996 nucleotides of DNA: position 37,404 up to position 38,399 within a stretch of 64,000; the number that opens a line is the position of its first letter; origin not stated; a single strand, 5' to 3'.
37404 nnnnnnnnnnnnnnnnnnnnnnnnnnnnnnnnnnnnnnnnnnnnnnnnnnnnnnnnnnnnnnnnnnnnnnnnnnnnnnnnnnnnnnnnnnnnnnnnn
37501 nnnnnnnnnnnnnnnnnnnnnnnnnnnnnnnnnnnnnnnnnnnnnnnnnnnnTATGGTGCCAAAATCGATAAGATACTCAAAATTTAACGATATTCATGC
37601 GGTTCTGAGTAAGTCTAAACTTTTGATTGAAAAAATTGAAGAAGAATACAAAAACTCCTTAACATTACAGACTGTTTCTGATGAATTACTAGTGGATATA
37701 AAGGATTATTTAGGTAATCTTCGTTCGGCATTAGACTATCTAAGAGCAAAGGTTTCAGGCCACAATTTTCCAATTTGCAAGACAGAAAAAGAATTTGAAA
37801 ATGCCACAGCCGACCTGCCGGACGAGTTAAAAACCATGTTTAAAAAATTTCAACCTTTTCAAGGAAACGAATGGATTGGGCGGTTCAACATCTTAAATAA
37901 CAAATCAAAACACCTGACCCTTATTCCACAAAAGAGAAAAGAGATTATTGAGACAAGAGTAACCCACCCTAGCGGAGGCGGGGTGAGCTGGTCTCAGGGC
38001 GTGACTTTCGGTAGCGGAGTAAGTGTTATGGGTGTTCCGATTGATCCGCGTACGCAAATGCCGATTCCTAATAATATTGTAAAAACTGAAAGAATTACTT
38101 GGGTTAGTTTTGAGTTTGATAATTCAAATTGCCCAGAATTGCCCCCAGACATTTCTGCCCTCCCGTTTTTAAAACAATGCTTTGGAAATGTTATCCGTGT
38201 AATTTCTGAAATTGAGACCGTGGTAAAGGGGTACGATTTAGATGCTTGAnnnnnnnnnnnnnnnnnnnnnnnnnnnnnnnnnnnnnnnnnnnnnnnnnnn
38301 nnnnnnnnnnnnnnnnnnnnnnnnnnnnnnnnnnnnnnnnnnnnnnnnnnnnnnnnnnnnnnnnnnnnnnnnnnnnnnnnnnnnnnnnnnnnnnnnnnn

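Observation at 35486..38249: DUF262/DUF1524 nuclease gene plus tightly coupled unknown 231-aa gene embedded inside a glycan-biosynthesis operon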

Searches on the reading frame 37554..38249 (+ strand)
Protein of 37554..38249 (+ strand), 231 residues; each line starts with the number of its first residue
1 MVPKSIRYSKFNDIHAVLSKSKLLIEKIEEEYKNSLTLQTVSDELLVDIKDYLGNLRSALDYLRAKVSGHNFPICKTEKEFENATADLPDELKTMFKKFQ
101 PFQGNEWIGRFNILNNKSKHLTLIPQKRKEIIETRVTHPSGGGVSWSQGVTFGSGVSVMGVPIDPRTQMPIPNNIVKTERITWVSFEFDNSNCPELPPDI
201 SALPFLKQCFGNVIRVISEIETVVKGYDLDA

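Call 4: search_protein_families(library=pfam, proteins=[window:37554-38249:+], max_evalue=0.01)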
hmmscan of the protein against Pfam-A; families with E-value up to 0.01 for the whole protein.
window:37554-38249:+ (231 aa): 0 families

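Call 5: search_protein_families(library=padloc, proteins=[window:37554-38249:+], max_evalue=1)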
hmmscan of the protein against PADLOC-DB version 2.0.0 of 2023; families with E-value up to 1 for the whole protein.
window:37554-38249:+ (231 aa): 0 families

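Call 6: search_protein_families(library=ncbifam, proteins=[window:37554-38249:+], max_evalue=1)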
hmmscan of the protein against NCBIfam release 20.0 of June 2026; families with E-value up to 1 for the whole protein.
window:37554-38249:+ (231 aa): 0 families

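Call 7: search_solved_structures(query=window:37554-38249:+, max_evalue=10)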
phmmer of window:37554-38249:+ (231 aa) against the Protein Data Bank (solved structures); distinct sequences matched with E-value up to 10: 8.
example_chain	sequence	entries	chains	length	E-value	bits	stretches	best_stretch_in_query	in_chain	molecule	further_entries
8fkp_SZ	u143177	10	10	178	0.099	15.1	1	48-113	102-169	Nucleolar protein 16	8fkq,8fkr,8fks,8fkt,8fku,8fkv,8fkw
5e8d_H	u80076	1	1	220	0.39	13.2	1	97-121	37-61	anti-human epiregulin antibody 9E5 Fab heavy chain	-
5az2_H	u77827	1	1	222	0.4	13.2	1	97-121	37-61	anti-human epiregulin antibody 9E5 Fab heavy chain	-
9q7c_B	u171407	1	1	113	0.48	12.9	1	109-150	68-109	RP.092 Heavy Chain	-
1mvu_B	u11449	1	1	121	0.69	12.4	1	96-134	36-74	Ig VDJ-region (HEAVY CHAIN)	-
1ap2_B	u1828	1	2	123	0.7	12.4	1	96-134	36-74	MONOCLONAL ANTIBODY C219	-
1j05_H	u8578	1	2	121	0.77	12.2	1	97-125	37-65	anti-CEA mAb T84.66, heavy chain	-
3q3g_D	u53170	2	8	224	1.4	11.4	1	95-121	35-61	Antibody Heavy chain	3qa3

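Call 9: find_homologous_proteins(query=window:37554-38249:+, max_evalue=0.001)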
Query window:37554-38249:+ (231 aa): 449 proteins with E <= 0.001 among 700 candidates; the best 120 are listed.
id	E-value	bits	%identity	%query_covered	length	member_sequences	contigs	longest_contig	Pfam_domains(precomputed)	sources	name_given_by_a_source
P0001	9.8e-152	521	100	100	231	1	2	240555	-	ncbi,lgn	-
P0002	6.9e-125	433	84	97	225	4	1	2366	-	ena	-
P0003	1.4e-115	402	80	97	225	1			-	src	-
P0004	2.8e-114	398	80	95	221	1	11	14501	-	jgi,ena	-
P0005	1.1e-107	377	76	94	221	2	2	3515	-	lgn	-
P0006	1.3e-104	367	73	94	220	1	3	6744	-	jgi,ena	-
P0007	1.7e-100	353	69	94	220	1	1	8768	-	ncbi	-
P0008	1.4e-99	350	69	94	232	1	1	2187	-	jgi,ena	-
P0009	9.9e-93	328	66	94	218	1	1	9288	-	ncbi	-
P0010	6.5e-91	322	70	97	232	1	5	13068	-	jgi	jgi:hypothetical protein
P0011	8.4e-90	318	67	94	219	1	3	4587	-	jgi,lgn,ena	-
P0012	1.1e-89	318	66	95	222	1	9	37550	-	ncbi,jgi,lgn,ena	-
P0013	1.2e-89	318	66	95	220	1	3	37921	-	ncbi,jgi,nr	ncbi:hypothetical protein A2307_01510 [Candidatus Peregrinibacteria bacterium RIFOXYB2_FULL_33_20]|n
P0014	1.7e-89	317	68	94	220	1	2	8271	-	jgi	jgi:flagellar biosynthesis chaperone FliJ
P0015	3.1e-89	316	67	94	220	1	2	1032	-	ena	-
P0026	1.4e-81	291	58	96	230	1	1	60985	-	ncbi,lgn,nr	ncbi:MAG: hypothetical protein Q7T03_09455 [Deltaproteobacteria bacterium]|nr:hypothetical protein [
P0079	1.4e-58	216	49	94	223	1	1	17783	-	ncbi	-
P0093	2.2e-52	196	44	94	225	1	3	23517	-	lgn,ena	-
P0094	3.8e-52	195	46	94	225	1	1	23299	-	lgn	-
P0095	4.1e-51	191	45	94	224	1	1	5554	-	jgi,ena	-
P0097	2.4e-49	186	44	94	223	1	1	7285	-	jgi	jgi:hypothetical protein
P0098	2.6e-49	186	44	94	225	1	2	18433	-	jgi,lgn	jgi:hypothetical protein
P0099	1.1e-48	184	44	94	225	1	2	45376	-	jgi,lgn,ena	-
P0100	6.4e-48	181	44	94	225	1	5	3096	-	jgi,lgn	-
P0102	7.4e-46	174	43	94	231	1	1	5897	-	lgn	-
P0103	2.6e-45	172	43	94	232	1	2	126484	-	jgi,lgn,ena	-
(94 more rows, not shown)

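Call 11: find_encoding_contigs(protein=P0001, flank=6000, max_places=3)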
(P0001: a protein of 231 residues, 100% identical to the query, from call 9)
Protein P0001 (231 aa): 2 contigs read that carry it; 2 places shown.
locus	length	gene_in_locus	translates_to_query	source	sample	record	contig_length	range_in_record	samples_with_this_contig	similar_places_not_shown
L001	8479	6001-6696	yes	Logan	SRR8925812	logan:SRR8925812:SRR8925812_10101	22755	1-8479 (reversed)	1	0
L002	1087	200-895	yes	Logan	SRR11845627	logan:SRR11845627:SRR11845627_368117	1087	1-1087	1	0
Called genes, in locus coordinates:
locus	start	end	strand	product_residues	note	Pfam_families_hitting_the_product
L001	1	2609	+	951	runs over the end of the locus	PF04932:Wzy_C, PF02366:PMT, PF13231:PMT_2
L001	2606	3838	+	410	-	PF01943:Polysacc_synt, PF03023:MurJ (weak)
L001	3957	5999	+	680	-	PF03235:GmrSD_N, PF07510:GmrSD_C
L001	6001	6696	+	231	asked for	-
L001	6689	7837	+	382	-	PF13439:Glyco_transf_4, PF00534:Glycos_transf_1, PF13692:Glyco_trans_1_4, PF13524:Glyco_trans_1_2 (faint)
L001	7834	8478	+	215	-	?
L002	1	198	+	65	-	?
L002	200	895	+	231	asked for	-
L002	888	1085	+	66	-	?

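Call 12: find_encoding_contigs(protein=P0013, flank=6000, max_places=3)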
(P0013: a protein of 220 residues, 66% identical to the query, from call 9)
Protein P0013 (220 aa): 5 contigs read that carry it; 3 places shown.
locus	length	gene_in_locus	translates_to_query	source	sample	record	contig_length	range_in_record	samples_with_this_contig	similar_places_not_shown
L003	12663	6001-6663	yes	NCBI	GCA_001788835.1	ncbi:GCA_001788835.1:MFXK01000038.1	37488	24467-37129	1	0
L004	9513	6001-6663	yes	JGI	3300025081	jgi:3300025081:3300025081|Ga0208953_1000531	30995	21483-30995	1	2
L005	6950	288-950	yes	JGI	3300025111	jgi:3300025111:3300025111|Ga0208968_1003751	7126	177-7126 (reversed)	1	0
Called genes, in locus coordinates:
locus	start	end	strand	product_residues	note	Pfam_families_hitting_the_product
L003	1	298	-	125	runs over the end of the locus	PF01740:STAS, PF13466:STAS_2 (weak)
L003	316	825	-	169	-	PF13581:HATPase_c_2, PF02518:HATPase_c (weak)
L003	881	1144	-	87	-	PF01817:CM_2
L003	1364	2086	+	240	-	PF00318:Ribosomal_S2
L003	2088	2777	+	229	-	-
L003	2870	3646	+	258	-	PF00889:EF_TS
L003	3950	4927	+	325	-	PF09556:RE_HaeIII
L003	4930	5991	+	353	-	PF00145:DNA_methylase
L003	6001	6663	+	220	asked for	-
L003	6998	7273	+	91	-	-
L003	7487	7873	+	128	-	-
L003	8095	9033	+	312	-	PF01636:APH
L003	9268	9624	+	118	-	PF02675:AdoMet_dc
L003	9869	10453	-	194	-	-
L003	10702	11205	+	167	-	PF07931:CPT (weak), PF08433:KTI12 (weak), PF13238:AAA_18, PF13671:AAA_33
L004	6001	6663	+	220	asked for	-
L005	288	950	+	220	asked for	-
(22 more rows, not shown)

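Call 13: find_encoding_contigs(protein=P0026, flank=6000, max_places=3)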
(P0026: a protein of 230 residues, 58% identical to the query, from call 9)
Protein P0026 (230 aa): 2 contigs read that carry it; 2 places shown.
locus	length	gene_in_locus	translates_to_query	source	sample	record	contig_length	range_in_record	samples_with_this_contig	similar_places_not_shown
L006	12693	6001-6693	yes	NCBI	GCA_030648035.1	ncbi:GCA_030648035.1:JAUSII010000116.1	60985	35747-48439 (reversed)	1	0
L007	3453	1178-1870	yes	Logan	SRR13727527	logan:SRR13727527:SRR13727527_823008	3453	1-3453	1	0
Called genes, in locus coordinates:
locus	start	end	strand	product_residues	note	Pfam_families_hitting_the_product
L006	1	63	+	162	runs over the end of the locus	PF00383:dCMP_cyt_deam_1, PF14437:MafB19-deam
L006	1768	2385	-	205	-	-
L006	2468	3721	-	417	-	-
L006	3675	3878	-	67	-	-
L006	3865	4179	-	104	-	PF04026:SpoVG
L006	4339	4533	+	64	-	PF12728:HTH_17, PF13411:MerR_1, PF00376:MerR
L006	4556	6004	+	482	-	PF12161:HsdM_N (weak), PF02384:N6_Mtase, PF07669:Eco57I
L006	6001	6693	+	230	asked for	-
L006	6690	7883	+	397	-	PF01420:Methylase_S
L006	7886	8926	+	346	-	PF13310:Virulence_RhuM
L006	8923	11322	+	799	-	PF04851:ResIII, PF00270:DEAD, PF18766:SWI2_SNF2, PF00271:Helicase_C (weak), PF08463:EcoEI_R_C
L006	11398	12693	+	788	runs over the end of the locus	-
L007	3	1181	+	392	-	?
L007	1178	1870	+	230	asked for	-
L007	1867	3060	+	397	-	PF01420:Methylase_S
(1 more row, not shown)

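Call 17: find_related_loci(query=A1, collection=genome_contigs, flank=8000)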
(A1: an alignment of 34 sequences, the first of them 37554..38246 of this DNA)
Query A1 (231 aa) in genome_contigs; peptide patterns used: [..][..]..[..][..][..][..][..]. (x = any residue, [..] = any of these).
33 stretches matched a pattern; 15 encode a relative of the query (tblastn E <= 1e-3); 15 distinct loci.
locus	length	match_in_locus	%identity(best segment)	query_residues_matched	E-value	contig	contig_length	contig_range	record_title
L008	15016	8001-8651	66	7-225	3e-95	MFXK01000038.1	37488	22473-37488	MAG: Candidatus Peregrinibacteria bacterium RIFOXYB2_FULL_33_20 rifoxyb2_full_scaffold_773, whole genome shotgun sequenc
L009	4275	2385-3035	66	7-225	4e-95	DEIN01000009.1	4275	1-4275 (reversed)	MAG TPA_asm: Patescibacteria group bacterium UBA2773 UBA2773_contig_41782, whole genome shotgun sequence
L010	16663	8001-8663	58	7-227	9e-87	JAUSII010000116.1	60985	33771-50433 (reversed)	MAG: Deltaproteobacteria bacterium isolate E14_metabat.bin.232 E14_k141_1582344, whole genome shotgun sequence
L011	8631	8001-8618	59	8-210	2e-78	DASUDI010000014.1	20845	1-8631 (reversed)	MAG TPA_asm: Candidatus Paceibacterota bacterium isolate SMAG_U1322 k141_1331929, whole genome shotgun sequence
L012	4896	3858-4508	59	8-221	1e-73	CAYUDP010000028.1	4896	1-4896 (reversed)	MAG TPA_asm: uncultured Candidatus Saccharibacteria bacterium isolate SRP135725_co1_408 genome assembly, contig: NODE_27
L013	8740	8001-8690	51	7-229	2e-69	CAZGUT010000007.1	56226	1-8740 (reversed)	MAG TPA_asm: uncultured Candidatus Peribacteria bacterium isolate SRP077602_co2_44 genome assembly, contig: NODE_867_len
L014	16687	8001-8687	42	7-222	1e-49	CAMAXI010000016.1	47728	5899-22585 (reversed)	MAG: Chryseobacterium gleum isolate MH-08apr19-199 genome assembly, contig: MH-08apr19-C1657, whole genome shotgun seque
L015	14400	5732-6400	42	12-221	1e-49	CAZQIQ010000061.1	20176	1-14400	MAG TPA_asm: uncultured Chitinophagaceae bacterium isolate SRP344714_co1_347 genome assembly, contig: NODE_5025_length_2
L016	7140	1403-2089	41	7-222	1e-48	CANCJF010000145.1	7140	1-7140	MAG: Bacteroidetes bacterium isolate JR-MC-G-240519-74 genome assembly, contig: JR-MC-G-240519-C16221, whole genome shot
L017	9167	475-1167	41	7-224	1e-42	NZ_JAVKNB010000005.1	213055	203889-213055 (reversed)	MAG: Flavobacterium sp. isolate AaM_Sum_Bd_Coas_5 k141_56303, whole genome shotgun sequence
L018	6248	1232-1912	36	9-221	2e-40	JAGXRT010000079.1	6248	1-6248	MAG: Bacteroidetes bacterium isolate CROMO_A_120 c_000000848576, whole genome shotgun sequence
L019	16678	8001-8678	36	13-224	4e-39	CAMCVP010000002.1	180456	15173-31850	MAG: Chryseobacterium gleum isolate ME-21oct19-126 genome assembly, contig: ME-21oct19-C62, whole genome shotgun sequenc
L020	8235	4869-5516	37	9-210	6e-36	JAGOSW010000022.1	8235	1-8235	Candidatus Woesebacteria bacterium isolate Gw_Eff_bin_35 Gw_Eff_24697_length_8235_cov_23.447829, whole genome shotgun se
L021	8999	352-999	37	9-210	6e-36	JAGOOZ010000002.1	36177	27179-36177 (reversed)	MAG: Candidatus Paceibacterota bacterium isolate Gw_Bodden_bin_209 Gw_Bodden_1277_length_36177_cov_8.050014, whole genom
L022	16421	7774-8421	54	7-223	3e-76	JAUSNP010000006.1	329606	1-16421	MAG: Candidatus Moraniibacteriota bacterium isolate E19_metabat.bin.91 E19_k141_503813, whole genome shotgun sequence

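Call 21: search_protein_families(library=pfam, proteins=[L022:5704-7713:+, L013:2797-5244:+, L013:5255-7231:+, L013:7242-7991:+, L012:3196-3837:+, L012:2414-3046:+, L014:6534-7433:+, L014:9069-10106:+, L009:1282-2367:+, L009:293-1279:+], max_evalue=0.001)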
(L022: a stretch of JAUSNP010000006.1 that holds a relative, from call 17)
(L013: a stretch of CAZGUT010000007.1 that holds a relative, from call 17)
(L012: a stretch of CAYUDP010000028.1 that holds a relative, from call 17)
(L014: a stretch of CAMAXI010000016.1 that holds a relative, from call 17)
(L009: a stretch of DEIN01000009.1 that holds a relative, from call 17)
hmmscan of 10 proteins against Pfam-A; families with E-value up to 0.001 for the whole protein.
L022:5704-7713:+ (669 aa): 2 families
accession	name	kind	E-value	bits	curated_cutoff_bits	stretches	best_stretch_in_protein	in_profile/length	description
PF00012.26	HSP70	-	4e-257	854.7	20.6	1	19-612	1-598/599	Hsp70 protein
PF06723.19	MreB_Mbl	-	1.3e-15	57.5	27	1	132-386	76-317/327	MreB/Mbl protein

L013:2797-5244:+ (815 aa): 7 families
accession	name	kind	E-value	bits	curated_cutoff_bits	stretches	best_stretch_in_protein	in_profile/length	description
PF04851.21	ResIII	-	3.9e-45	154.2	22.5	1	190-347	3-163/164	Type III restriction enzyme, res subunit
PF08463.15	EcoEI_R_C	-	1.7e-29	103.5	24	1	654-813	1-163/163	EcoEI R protein C-terminal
PF18766.7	SWI2_SNF2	-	7e-20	72.1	26.7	1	194-388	1-197/221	SWI2/SNF2 ATPase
PF00270.35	DEAD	-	1.2e-11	45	26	1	195-349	4-163/167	DEAD/DEAH box helicase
PF04313.20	HSDR_N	-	1.2e-08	35.4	25.1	1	34-143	2-194/198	Type I restriction enzyme R protein N terminus (HSDR_N)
PF13588.12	HSDR_N_2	-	5e-07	30.2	25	1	58-155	12-110/110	Type I restriction enzyme R protein N terminus (HSDR_N)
PF00271.37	Helicase_C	-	3e-06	27.9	23.5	1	433-548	5-110/110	Helicase conserved C-terminal domain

L013:5255-7231:+ (658 aa): 5 families
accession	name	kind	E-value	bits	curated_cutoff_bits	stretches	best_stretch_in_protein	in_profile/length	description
PF02384.22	N6_Mtase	-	2.4e-70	237.7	20.4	1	141-446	2-308/311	N-6 DNA Methylase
PF12161.14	HsdM_N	-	4.3e-13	50.5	24.5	1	7-131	4-135/135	HsdM N-terminal domain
PF01420.25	Methylase_S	-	1e-12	49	22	1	483-630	4-152/168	Type I restriction modification DNA specificity domain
PF07669.17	Eco57I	-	9.5e-09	36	25.3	1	254-357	55-171/171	Eco57I restriction-modification methylase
PF01170.24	UPF0020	-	4.7e-05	23.6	22.3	1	172-284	17-136/197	RMKL-like, methyltransferase domain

L013:7242-7991:+ (249 aa): 2 families
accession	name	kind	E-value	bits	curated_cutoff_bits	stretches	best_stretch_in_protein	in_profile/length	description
PF12705.13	PDDEXK_1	-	5e-14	53.3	22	1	22-241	2-243/247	PD-(D/E)XK nuclease superfamily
PF12684.13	DUF3799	-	0.00013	22.3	26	1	107-239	100-231/233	PDDEXK-like domain of unknown function (DUF3799)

L012:3196-3837:+ (213 aa): 0 families

L012:2414-3046:+ (210 aa): 3 families
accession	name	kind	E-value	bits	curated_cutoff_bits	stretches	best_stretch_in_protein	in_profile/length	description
PF00702.32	Hydrolase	-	2.9e-15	57.6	26.4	1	15-189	1-191/191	haloacid dehalogenase-like hydrolase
PF13419.12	HAD_2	-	9.3e-14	52.4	23.8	1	18-191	1-174/178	Haloacid dehalogenase-like hydrolase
PF13344.12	Hydrolase_6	-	0.00066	20.1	27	0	104-163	23-86/101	Haloacid dehalogenase-like hydrolase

L014:6534-7433:+ (299 aa): 0 families

L014:9069-10106:+ (345 aa): 1 family
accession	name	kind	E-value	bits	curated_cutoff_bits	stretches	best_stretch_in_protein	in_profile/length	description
PF10463.15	Peptidase_U49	-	5.8e-07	29.8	23.9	1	146-238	50-139/202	Peptidase U49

L009:1282-2367:+ (361 aa): 1 family
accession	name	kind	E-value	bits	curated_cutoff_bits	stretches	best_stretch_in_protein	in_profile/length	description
PF00145.23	DNA_methylase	-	1.2e-94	317.9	22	1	1-322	1-323/324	C-5 cytosine-specific DNA methylase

L009:293-1279:+ (328 aa): 1 family
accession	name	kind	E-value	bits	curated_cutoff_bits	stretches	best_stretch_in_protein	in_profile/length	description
PF09556.15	RE_HaeIII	-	1.4e-97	326.9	25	1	15-313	1-296/298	HaeIII restriction endonuclease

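Call 22: search_protein_families(library=pfam, proteins=[L015:2767-4086:+, L015:4083-4724:+, L015:4705-5394:+, L015:6460-7197:+, L017:1175-1636:+, L018:1933-2619:+, L018:314-919:+, L019:6796-7812:+, L019:9161-10012:+, L022:8449-9117:+], max_evalue=0.001)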
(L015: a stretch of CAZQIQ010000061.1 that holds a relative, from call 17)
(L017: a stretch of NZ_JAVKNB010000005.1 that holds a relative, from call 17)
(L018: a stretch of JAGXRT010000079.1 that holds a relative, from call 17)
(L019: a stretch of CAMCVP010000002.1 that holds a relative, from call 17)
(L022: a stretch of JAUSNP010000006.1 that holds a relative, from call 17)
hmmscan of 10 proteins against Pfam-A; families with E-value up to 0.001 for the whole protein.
L015:2767-4086:+ (439 aa): 2 families
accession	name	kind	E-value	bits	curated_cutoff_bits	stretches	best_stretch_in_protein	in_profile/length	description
PF05014.21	Nuc_deoxyrib_tr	-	1.5e-15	57.8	28.8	1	310-410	1-103/117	Nucleoside 2-deoxyribosyltransferase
PF15891.11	Nuc_deoxyri_tr2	-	1.6e-06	28.8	30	1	321-402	19-100/105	Nucleoside 2-deoxyribosyltransferase like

L015:4083-4724:+ (213 aa): 1 family
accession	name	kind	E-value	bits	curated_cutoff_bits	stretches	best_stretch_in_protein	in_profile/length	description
PF06508.19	QueC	-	4.4e-33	115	22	1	8-207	2-208/210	Queuosine biosynthesis protein QueC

L015:4705-5394:+ (229 aa): 0 families

L015:6460-7197:+ (245 aa): 0 families

L017:1175-1636:+ (153 aa): 0 families

L018:1933-2619:+ (228 aa): 2 families
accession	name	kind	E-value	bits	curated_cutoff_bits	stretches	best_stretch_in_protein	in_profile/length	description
PF00089.32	Trypsin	-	7.6e-08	32.9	20.6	1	20-221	22-218/220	Trypsin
PF13365.12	Trypsin_2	-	4.4e-06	27.9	27.6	1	24-196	1-144/144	Trypsin-like peptidase domain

L018:314-919:+ (201 aa): 2 families
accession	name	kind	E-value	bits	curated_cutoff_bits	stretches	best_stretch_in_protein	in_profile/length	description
PF13476.12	AAA_23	-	5.4e-05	24.4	27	1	50-109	12-78/201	AAA domain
PF13555.12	AAA_29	-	0.00014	22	27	1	45-88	9-54/61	P-loop containing region of AAA domain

L019:6796-7812:+ (338 aa): 0 families

L019:9161-10012:+ (283 aa): 1 family
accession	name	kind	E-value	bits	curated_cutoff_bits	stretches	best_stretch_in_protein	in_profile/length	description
PF04607.23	RelA_SpoT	-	1e-19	71.3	27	1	95-235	2-112/113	Region found in RelA / SpoT proteins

L022:8449-9117:+ (222 aa): 1 family
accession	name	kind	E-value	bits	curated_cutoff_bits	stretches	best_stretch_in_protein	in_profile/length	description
PF13643.11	DUF4145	-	3.4e-06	27.4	23.1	1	107-180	6-84/88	Domain of unknown function (DUF4145)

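Call 28: predict_structure(alignment_id=A2)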
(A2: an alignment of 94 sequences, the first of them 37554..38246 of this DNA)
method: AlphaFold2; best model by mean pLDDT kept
length: 231 residues; sequences in the alignment: 94
mean_pLDDT: 91.8   pTM: 0.83
mean pLDDT of the five models: 91.8, 91.4, 90.1, 88.5, 86.9
residues with pLDDT >= 90: 185; 70-90: 36; 50-70: 6; < 50: 4
segments of 3 or more residues with pLDDT < 50: none
pLDDT, mean of each block of 10 residues (from residue 1): 75 97 98 92 95 98 94 97 96 96 96 89 86 93 91 92 92 93 92 87 97 97 73 39
secondary structure, 60 per line:
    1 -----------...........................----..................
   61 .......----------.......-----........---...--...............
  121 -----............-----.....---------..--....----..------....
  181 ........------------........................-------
elements in order: H12-38 H43-67 H78-84 H90-97 H106-120 E126-137 E143-147 E161-164 E177-188 H202-224

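Call 31: find_encoding_contigs(protein=P0004, flank=5000, max_places=4)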
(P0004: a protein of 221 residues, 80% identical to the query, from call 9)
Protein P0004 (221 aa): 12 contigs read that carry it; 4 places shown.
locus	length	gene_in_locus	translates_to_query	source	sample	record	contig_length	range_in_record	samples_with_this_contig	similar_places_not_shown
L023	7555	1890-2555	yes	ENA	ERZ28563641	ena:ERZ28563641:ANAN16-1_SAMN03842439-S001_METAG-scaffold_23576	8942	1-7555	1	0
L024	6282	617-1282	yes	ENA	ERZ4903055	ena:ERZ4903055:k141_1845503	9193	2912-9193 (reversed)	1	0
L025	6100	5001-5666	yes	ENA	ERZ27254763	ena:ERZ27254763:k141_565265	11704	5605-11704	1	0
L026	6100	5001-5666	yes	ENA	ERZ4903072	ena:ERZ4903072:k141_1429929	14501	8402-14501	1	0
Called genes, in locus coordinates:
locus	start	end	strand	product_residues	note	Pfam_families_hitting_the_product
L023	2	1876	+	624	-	?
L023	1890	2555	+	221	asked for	-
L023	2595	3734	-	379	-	PF00390:malic, PF03949:Malic_M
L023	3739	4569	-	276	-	PF00248:Aldo_ket_red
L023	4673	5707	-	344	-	PF01266:DAO (faint), PF07992:Pyr_redox_2, PF13738:Pyr_redox_3, PF00070:Pyr_redox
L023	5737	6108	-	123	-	PF07291:MauE, PF07681:DoxX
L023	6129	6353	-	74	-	PF00462:Glutaredoxin, PF05768:Glrx-like (weak), PF13192:Thioredoxin_3 (weak), PF13417:GST_N_3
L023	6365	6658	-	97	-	PF12840:HTH_20, PF01022:HTH_5, PF13412:HTH_24, PF25212:HVO_A0114 (weak), PF12802:MarR_2 (weak), PF21476:PF0610-like_N (faint), PF01978:TrmB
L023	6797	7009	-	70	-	-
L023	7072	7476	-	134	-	-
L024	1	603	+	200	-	?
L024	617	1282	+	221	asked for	-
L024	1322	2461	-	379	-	PF00390:malic, PF03949:Malic_M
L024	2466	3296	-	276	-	PF00248:Aldo_ket_red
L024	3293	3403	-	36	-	-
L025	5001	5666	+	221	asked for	-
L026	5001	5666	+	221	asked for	-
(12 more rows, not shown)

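Call 32: find_encoding_contigs(protein=P0007, flank=5000, max_places=2)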
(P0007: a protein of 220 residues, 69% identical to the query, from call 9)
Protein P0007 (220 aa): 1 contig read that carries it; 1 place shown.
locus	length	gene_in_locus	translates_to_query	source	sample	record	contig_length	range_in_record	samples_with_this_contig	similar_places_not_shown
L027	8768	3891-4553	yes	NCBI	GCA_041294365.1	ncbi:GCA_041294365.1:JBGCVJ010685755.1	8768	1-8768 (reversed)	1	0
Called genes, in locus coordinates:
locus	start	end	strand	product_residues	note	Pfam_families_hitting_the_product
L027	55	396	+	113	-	PF03083:MtN3_slv (weak), PF04193:PQ-loop (weak)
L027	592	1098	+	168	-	PF11667:DUF3267 (weak)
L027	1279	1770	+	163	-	-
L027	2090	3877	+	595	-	PF04471:Mrr_cat, PF22722:NA-iREase1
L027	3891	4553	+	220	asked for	-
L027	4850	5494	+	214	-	-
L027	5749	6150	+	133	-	-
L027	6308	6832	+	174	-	PF00583:Acetyltransf_1, PF13673:Acetyltransf_10 (weak), PF13508:Acetyltransf_7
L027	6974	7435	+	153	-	PF00383:dCMP_cyt_deam_1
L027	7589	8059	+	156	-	PF02502:LacAB_rpiB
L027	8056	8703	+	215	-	PF00834:Ribul_P_3_epim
